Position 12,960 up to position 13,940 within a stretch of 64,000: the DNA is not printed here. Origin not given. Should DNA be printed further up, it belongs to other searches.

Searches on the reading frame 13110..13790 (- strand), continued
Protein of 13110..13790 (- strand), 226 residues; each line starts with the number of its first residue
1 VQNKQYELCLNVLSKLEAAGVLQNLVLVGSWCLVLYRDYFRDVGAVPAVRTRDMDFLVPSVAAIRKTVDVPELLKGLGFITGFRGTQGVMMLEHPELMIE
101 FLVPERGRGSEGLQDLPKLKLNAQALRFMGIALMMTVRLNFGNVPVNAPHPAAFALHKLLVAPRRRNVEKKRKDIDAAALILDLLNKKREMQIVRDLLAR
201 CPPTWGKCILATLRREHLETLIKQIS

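Call 45: find_homologous_proteins(query=L087:2680-3729:+, max_evalue=0.00001)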
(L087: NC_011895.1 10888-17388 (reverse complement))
Query L087:2680-3729:+ (349 aa): 2233 proteins with E <= 0.00001 among 8000 candidates; the best 120 are listed.
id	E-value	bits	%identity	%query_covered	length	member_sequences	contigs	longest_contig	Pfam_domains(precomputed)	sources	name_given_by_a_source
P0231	1.2e-229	779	100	100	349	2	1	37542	PF12281.15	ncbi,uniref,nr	ncbi:nucleotidyltransferase family protein [Methylobacterium nodulans]|uniref:Nucleotidyltransferase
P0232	2.9e-159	548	69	99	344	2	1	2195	PF12281.15,PF20586.4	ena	-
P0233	1.8e-153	529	68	99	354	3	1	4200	PF12281.15,PF20586.4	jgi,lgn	jgi:hypothetical protein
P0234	2.0e-152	525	68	99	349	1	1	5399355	PF12281.15,PF20586.4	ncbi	ncbi:MAG: GSU2403 family nucleotidyltransferase fold protein [Methylobacterium frigidaeris]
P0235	2.9e-149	515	66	99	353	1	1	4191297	PF12281.15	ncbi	-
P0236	3.4e-135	469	65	95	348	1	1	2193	PF12281.15,PF20586.4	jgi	jgi:hypothetical protein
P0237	8.1e-131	454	60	99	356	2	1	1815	PF12281.15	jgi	jgi:hypothetical protein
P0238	7.8e-130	451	60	100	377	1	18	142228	PF12281.15,PF20586.4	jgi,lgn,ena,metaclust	metaclust:\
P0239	1.1e-129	451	62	96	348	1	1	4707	PF12281.15,PF20586.4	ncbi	ncbi:MAG: nucleotidyltransferase family protein [Geminicoccaceae bacterium]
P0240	3.2e-129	449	59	100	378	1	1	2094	PF12281.15,PF20586.4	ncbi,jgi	jgi:hypothetical protein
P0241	7.0e-129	448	60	99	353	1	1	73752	PF12281.15,PF20586.4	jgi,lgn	jgi:hypothetical protein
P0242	1.0e-128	447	59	97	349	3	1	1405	PF12281.15,PF20586.4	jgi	jgi:hypothetical protein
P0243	2.3e-128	446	62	96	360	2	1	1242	PF12281.15,PF20586.4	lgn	-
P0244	1.0e-127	444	59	99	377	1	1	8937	PF12281.15,PF20586.4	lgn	-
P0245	1.2e-127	444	62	94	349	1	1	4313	PF12281.15,PF20586.4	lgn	-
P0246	3.6e-127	442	62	91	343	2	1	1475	PF12281.15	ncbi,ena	-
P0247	2.0e-126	440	58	96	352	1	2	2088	PF12281.15,PF20586.4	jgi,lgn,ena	-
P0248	3.5e-126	439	60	95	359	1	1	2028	PF12281.15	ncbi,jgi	-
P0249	4.9e-126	438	60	93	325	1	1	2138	PF12281.15,PF20586.4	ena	-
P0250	1.1e-125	437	59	100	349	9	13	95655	PF12281.15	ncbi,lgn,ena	-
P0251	1.8e-125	437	60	94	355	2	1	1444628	PF12281.15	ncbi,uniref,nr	ncbi:nucleotidyltransferase family protein [Devosia aurantiaca]|uniref:nucleotidyltransferase family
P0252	6.6e-125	435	60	95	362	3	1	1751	PF12281.15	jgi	jgi:hypothetical protein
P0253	8.1e-123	428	59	99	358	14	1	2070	PF12281.15,PF20586.4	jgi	jgi:hypothetical protein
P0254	1.1e-122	427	56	99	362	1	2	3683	PF12281.15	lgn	-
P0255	1.4e-122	427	57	99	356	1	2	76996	PF12281.15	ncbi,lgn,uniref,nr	ncbi:nucleotidyltransferase family protein [Plastoroseomonas hellenica]|uniref:Nucleotidyltransferas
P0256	1.4e-122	427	57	96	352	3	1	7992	PF12281.15,PF20586.4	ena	-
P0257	6.6e-122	425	59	96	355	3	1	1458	PF12281.15,PF20586.4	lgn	-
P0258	7.7e-122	425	57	96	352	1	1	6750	PF12281.15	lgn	-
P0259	2.5e-121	423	57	95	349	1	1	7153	PF12281.15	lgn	-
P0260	4.5e-121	422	58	96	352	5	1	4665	PF12281.15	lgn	-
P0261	8.1e-121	421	58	95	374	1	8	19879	PF12281.15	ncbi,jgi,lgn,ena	jgi:hypothetical protein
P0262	1.3e-120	421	55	99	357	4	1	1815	PF12281.15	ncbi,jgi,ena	jgi:hypothetical protein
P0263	4.6e-120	419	57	95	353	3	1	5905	PF12281.15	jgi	jgi:hypothetical protein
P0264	8.0e-120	418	58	95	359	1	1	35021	PF12281.15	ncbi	-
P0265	8.2e-120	418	55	99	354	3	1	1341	PF12281.15,PF20586.4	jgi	-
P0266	1.7e-119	417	58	94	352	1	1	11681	PF12281.15,PF20586.4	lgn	-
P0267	2.1e-119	417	56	97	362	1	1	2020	PF12281.15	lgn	-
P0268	2.8e-119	416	60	92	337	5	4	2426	PF12281.15,PF20586.4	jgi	jgi:hypothetical protein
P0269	3.2e-119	416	58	94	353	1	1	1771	PF12281.15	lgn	-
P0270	9.5e-119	415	56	99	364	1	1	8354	PF12281.15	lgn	-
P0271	1.2e-118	414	56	95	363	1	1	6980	PF12281.15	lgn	-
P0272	2.8e-118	413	57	94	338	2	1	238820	PF12281.15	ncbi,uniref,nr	ncbi:hypothetical protein C882_1121 [Caenispirillum salinarum AK4]|uniref:Nucleotidyltransferase-lik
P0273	3.9e-118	413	57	96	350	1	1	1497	PF12281.15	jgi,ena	-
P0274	6.7e-118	412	58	95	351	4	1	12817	PF12281.15,PF20586.4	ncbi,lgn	-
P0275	7.5e-118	412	58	95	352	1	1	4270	PF12281.15,PF20586.4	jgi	jgi:hypothetical protein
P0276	9.5e-118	411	58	93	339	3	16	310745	PF12281.15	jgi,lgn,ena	-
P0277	1.1e-117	411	56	96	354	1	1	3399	PF12281.15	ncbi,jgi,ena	jgi:hypothetical protein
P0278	3.5e-117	409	56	96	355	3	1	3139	PF12281.15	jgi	jgi:hypothetical protein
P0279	3.6e-117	409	54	100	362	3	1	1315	PF12281.15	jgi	jgi:hypothetical protein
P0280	1.4e-116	407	55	99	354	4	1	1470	PF12281.15,PF20586.4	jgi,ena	-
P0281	1.4e-116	407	56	96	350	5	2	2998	PF12281.15,PF20586.4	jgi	jgi:hypothetical protein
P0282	1.5e-116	407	57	96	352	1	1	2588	PF12281.15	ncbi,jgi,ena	jgi:hypothetical protein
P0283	2.8e-116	406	54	98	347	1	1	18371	PF12281.15,PF20586.4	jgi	jgi:hypothetical protein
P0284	2.9e-116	406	56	95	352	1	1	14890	PF12281.15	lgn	-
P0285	3.6e-116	406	53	100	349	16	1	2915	PF12281.15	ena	-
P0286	4.1e-116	406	57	94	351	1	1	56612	PF12281.15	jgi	jgi:hypothetical protein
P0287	4.1e-116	406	53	100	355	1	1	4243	PF12281.15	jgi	-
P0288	7.0e-116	405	55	96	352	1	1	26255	PF12281.15,PF20586.4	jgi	jgi:hypothetical protein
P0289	7.3e-116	405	55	99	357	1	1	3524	PF12281.15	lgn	-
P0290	7.6e-116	405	56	96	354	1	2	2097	PF12281.15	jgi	jgi:hypothetical protein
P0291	7.9e-116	405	56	96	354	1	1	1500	PF12281.15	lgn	-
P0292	1.4e-115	404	55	96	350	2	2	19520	PF12281.15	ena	-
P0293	1.6e-115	404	55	99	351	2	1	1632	PF12281.15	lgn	-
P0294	2.1e-115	403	55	95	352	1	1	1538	PF12281.15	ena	-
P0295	3.9e-115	403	58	91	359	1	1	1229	PF12281.15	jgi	jgi:hypothetical protein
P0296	5.0e-115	402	53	99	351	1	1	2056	PF12281.15,PF20586.4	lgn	-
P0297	6.4e-115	402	56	95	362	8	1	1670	PF12281.15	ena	-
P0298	7.1e-115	402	54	96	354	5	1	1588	PF12281.15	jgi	jgi:hypothetical protein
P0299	1.0e-113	398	57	95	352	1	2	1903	PF12281.15,PF20586.4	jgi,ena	jgi:hypothetical protein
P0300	1.4e-113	398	53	99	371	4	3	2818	PF12281.15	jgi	jgi:hypothetical protein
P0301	2.2e-113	397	58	87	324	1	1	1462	PF12281.15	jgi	jgi:hypothetical protein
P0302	4.5e-113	396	55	95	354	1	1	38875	PF12281.15,PF20586.4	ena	-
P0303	4.6e-113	396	56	95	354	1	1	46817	PF12281.15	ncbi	-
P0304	8.3e-113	395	55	97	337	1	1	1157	PF12281.15,PF20586.4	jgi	jgi:hypothetical protein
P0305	1.1e-112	395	54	98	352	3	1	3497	PF12281.15,PF20586.4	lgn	-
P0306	1.4e-112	394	54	98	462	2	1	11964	PF12281.15,PF20586.4,PF07369.17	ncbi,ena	-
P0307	3.2e-112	393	55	93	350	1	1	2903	PF12281.15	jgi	jgi:hypothetical protein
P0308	4.8e-112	392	57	89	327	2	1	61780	PF12281.15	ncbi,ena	-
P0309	6.0e-112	392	56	94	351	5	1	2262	PF12281.15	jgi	jgi:hypothetical protein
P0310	9.4e-112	392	55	95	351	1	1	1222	PF12281.15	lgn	-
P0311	9.8e-112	391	55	95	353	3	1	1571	PF12281.15,PF20586.4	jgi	-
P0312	1.5e-110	388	54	95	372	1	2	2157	PF12281.15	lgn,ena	-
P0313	3.4e-110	386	55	94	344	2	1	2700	PF12281.15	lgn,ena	-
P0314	5.4e-110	386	56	95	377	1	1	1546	PF12281.15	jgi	jgi:hypothetical protein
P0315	1.2e-109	385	55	95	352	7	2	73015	PF12281.15,PF20586.4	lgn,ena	-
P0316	1.7e-109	384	56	94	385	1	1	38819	PF12281.15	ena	-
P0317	3.3e-109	383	56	92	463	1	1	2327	PF12281.15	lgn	-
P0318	3.9e-109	383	53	99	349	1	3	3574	PF12281.15,PF20586.4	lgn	-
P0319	6.5e-109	382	58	87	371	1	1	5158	PF12281.15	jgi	-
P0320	2.3e-108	380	55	93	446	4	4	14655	PF12281.15,PF20586.4,PF07369.17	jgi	jgi:hypothetical protein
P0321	2.3e-108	380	56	93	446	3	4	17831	PF12281.15,PF20586.4,PF07369.17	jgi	jgi:hypothetical protein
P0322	1.8e-107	377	53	97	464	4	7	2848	PF12281.15,PF20586.4,PF07369.17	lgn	-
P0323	7.9e-107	375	54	99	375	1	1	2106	PF12281.15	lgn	-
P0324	1.1e-106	375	53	95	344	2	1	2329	PF12281.15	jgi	jgi:hypothetical protein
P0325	4.7e-105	370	54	92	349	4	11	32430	PF12281.15,PF20586.4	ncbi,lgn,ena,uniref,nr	ncbi:GSU2403 family nucleotidyltransferase fold protein [uncultured Alsobacter sp.]|uniref:nucleotid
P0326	4.9e-105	369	51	97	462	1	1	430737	PF12281.15,PF20586.4,PF07369.17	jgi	-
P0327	7.3e-105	369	53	99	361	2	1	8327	PF12281.15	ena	-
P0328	1.1e-104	368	53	95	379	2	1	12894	PF12281.15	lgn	-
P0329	3.5e-104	367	55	94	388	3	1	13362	PF12281.15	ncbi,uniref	ncbi:nucleotidyltransferase family protein [Paracraurococcus ruber]|uniref:nucleotidyltransferase fa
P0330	5.9e-104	366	52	97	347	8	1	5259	PF12281.15,PF20586.4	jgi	jgi:hypothetical protein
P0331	7.3e-104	366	55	95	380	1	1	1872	PF12281.15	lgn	-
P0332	8.9e-104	365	53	99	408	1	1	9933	PF12281.15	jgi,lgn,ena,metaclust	metaclust:\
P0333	2.0e-103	364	51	97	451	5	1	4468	PF12281.15,PF20586.4,PF07369.17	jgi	jgi:hypothetical protein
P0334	2.3e-103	364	49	97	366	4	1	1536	PF12281.15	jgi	-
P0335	2.3e-103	364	52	97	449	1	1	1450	PF12281.15,PF20586.4,PF07369.17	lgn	-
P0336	1.1e-102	362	52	97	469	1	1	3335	PF12281.15,PF20586.4,PF07369.17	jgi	jgi:hypothetical protein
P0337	1.1e-102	362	53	92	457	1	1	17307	PF12281.15,PF07369.17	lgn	-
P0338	6.3e-102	359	56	84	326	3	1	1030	PF12281.15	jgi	jgi:hypothetical protein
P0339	1.1e-101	358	52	92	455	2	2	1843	PF12281.15,PF07369.17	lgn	-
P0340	1.7e-101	358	50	100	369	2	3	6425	PF12281.15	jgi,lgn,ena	jgi:hypothetical protein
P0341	2.0e-101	358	52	95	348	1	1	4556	PF12281.15,PF20586.4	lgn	-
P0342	2.2e-101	357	53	94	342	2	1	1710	PF12281.15,PF20586.4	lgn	-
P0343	4.5e-101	356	53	93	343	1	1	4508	PF12281.15,PF20586.4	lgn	-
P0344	8.1e-101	356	53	94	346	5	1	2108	PF12281.15,PF20586.4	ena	-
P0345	1.1e-100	355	51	97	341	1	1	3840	PF12281.15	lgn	-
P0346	1.2e-100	355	51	98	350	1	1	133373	PF12281.15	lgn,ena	-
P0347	1.6e-100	355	51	97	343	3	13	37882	PF12281.15,PF20586.4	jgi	jgi:hypothetical protein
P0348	1.7e-100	355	52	91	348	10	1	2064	PF12281.15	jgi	jgi:hypothetical protein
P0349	2.4e-100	354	49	98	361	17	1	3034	PF12281.15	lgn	-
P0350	2.6e-100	354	52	94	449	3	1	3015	PF12281.15,PF07369.17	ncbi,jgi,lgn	jgi:hypothetical protein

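Call 52: search_solved_structures(query=A2, max_evalue=10, show_alignments=5)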
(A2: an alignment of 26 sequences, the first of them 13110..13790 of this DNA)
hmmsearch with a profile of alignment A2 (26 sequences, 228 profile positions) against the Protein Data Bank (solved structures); distinct sequences matched with E-value up to 10: 2.
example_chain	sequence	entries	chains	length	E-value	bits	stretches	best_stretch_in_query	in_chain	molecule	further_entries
8fre_A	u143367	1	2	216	1.9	11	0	167-225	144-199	RBL4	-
8ec3_A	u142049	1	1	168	6.7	9.1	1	167-226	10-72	Fibronectin-binding protein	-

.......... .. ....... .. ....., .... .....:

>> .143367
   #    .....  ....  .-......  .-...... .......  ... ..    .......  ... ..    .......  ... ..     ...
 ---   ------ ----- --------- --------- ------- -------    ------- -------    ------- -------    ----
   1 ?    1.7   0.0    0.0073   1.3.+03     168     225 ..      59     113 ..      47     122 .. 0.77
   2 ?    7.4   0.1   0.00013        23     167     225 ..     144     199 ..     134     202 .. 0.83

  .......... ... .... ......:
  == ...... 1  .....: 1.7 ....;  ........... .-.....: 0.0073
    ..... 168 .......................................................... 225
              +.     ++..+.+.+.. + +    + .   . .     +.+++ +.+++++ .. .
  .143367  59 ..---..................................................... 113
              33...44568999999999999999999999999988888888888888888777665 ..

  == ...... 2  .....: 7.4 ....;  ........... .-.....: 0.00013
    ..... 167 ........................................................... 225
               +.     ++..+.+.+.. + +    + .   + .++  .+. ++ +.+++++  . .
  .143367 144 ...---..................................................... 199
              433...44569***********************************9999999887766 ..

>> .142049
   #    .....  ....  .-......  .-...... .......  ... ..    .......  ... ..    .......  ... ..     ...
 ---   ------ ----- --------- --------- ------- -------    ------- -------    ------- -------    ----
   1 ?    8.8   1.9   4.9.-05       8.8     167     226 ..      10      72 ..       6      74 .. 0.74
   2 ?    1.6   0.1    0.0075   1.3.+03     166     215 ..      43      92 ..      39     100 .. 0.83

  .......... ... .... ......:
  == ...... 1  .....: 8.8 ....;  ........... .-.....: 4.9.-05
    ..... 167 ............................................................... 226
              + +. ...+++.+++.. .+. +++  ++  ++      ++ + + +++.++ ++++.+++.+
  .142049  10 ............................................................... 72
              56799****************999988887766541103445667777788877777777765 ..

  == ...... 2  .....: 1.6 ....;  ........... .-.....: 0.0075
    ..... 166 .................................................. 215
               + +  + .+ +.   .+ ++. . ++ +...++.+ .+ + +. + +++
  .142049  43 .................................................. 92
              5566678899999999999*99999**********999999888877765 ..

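Call 57: find_encoding_contigs(protein=P0238, flank=3000, max_places=5)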
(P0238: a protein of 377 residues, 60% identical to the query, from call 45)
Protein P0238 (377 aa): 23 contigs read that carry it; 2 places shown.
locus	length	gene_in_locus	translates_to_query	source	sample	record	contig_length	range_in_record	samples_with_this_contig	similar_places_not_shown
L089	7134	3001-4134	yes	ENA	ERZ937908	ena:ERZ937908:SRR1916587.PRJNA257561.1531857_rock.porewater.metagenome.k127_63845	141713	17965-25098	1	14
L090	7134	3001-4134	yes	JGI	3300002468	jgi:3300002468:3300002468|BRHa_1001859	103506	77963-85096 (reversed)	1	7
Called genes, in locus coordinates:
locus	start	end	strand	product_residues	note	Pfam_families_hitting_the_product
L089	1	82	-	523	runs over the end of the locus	PF00149:Metallophos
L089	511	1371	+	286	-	-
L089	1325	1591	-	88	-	-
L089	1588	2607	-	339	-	PF00589:Phage_integrase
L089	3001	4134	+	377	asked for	PF20586:DUF6788 (weak), PF12281:NTP_transf_8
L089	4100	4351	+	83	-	-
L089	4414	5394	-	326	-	-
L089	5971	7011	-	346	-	PF04796:RepA_C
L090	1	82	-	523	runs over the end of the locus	PF00149:Metallophos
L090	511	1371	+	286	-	-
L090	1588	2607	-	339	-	PF00589:Phage_integrase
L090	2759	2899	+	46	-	-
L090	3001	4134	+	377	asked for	PF20586:DUF6788 (weak), PF12281:NTP_transf_8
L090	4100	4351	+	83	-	-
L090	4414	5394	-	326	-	-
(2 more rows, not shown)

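Call 58: find_encoding_contigs(protein=P0276, flank=3000, max_places=5)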
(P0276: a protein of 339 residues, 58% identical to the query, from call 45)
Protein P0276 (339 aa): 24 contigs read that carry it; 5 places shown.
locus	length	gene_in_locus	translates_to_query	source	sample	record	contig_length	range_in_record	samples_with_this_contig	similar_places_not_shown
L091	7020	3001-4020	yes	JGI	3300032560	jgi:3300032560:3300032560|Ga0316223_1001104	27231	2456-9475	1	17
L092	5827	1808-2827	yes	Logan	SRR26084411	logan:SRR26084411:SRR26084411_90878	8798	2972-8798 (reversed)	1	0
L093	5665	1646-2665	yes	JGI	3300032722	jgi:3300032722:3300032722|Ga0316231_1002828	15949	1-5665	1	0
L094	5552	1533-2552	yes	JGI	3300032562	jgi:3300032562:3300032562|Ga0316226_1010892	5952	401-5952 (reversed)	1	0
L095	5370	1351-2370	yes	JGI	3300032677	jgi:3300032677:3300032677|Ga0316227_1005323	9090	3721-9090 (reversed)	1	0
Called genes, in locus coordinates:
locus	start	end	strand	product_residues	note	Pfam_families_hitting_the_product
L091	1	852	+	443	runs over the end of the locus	PF00206:Lyase_1, PF10397:ADSL_C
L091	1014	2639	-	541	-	-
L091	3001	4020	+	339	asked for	PF12281:NTP_transf_8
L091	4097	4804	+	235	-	-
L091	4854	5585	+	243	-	PF00106:adh_short, PF08659:KR, PF13561:adh_short_C2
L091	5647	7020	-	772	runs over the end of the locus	PF01315:Ald_Xan_dh_C, PF02738:MoCoBD_1, PF20256:MoCoBD_2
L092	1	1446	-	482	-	?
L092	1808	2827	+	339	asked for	PF12281:NTP_transf_8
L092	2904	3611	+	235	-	-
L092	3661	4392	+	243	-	PF00106:adh_short, PF08659:KR, PF13561:adh_short_C2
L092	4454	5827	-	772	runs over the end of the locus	PF01315:Ald_Xan_dh_C, PF02738:MoCoBD_1, PF20256:MoCoBD_2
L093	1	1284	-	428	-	?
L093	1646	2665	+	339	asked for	PF12281:NTP_transf_8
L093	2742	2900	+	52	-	-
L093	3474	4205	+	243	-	PF00106:adh_short, PF08659:KR, PF13561:adh_short_C2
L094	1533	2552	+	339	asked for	PF12281:NTP_transf_8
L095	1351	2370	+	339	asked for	PF12281:NTP_transf_8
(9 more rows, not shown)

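Call 59: find_encoding_contigs(protein=P0326, flank=3000, max_places=3)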
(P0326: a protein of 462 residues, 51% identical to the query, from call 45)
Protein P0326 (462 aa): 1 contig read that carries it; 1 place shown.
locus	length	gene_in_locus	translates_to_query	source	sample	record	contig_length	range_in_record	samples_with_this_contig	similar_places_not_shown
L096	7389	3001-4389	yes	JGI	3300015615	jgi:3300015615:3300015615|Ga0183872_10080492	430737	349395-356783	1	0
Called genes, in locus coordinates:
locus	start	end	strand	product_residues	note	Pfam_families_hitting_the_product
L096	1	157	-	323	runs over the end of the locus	PF13489:Methyltransf_23 (weak), PF13847:Methyltransf_31 (weak), PF08241:Methyltransf_11 (faint), PF13649:Methyltransf_25 (weak)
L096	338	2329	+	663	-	PF00912:Transgly, PF00905:Transpeptidase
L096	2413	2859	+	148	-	PF00210:Ferritin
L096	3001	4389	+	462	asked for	PF20586:DUF6788, PF12281:NTP_transf_8, PF07369:DUF1488 (weak)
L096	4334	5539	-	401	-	PF00083:Sugar_tr (weak), PF07690:MFS_1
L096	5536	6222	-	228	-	PF01863:YgjP-like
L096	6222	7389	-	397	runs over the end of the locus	PF00083:Sugar_tr (weak), PF07690:MFS_1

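Call 73: find_related_loci(query=A2, collection=viral_contigs, flank=5000)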
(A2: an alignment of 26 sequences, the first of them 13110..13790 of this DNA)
Query A2 (226 aa) in viral_contigs; peptide patterns used: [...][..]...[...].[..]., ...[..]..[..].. (x = any residue, [..] = any of these).
26 stretches matched a pattern, but none encodes a relative of the query by tblastn (E <= 1e-3).

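Call 74: list_cluster_members(proteins=[P0001, P0121])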
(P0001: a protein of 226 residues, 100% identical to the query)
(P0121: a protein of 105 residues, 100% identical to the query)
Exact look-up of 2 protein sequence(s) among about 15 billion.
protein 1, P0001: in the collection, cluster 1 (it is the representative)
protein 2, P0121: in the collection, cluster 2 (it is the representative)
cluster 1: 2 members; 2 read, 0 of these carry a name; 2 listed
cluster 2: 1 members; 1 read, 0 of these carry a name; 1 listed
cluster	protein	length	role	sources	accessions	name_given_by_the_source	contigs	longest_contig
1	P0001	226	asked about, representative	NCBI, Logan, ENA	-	-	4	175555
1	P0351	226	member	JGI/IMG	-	-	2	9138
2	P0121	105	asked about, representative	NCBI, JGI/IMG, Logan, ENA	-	-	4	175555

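Call 95: search_protein_families(library=pfam, alignment_id=A4, max_evalue=0.00001)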
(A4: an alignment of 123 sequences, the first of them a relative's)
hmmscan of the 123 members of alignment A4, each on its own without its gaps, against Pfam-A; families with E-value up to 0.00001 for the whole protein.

A. member 1, L005:1436-2521:- (361 aa): 1 family
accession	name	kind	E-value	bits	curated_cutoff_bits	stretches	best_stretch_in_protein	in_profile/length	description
PF10282.15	Lactonase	-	7.1e-116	387.6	21.7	1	10-359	2-343/344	Lactonase, 7-bladed beta-propeller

B. families by the number of members that match (of 123 scanned): 158 families (the first 25 are shown)
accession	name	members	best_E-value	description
PF00589.27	Phage_integrase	4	2.9e-41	Phage integrase family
PF02661.23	Fic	4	5.5e-21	Fic/DOC family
PF12831.13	FAD_oxidored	4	9.6e-11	FAD dependent oxidoreductase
PF08241.18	Methyltransf_11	3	9e-22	Methyltransferase domain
PF01134.28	GIDA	2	6.8e-175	Glucose inhibited division protein A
PF03781.23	FGE-sulfatase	2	1e-61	Sulfatase-modifying factor enzyme 1-like domain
PF12796.13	Ank_2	2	6.5e-60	Ankyrin repeats (3 copies)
PF00023.36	Ank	2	4.8e-47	Ankyrin repeat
PF13637.12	Ank_4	2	3.3e-40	Ankyrin repeats (many copies)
PF13776.11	DUF4172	2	1.4e-30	Domain of unknown function (DUF4172)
PF01636.29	APH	2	4.1e-29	Phosphotransferase enzyme family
PF04055.27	Radical_SAM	2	8.6e-28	Radical SAM superfamily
PF00515.34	TPR_1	2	7.7e-26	Tetratricopeptide repeat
PF13932.14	SAM_GIDA_C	2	7.2e-25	tRNA modifying enzyme MnmG/GidA C-terminal helical bundle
PF13649.12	Methyltransf_25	2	2.5e-24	Methyltransferase domain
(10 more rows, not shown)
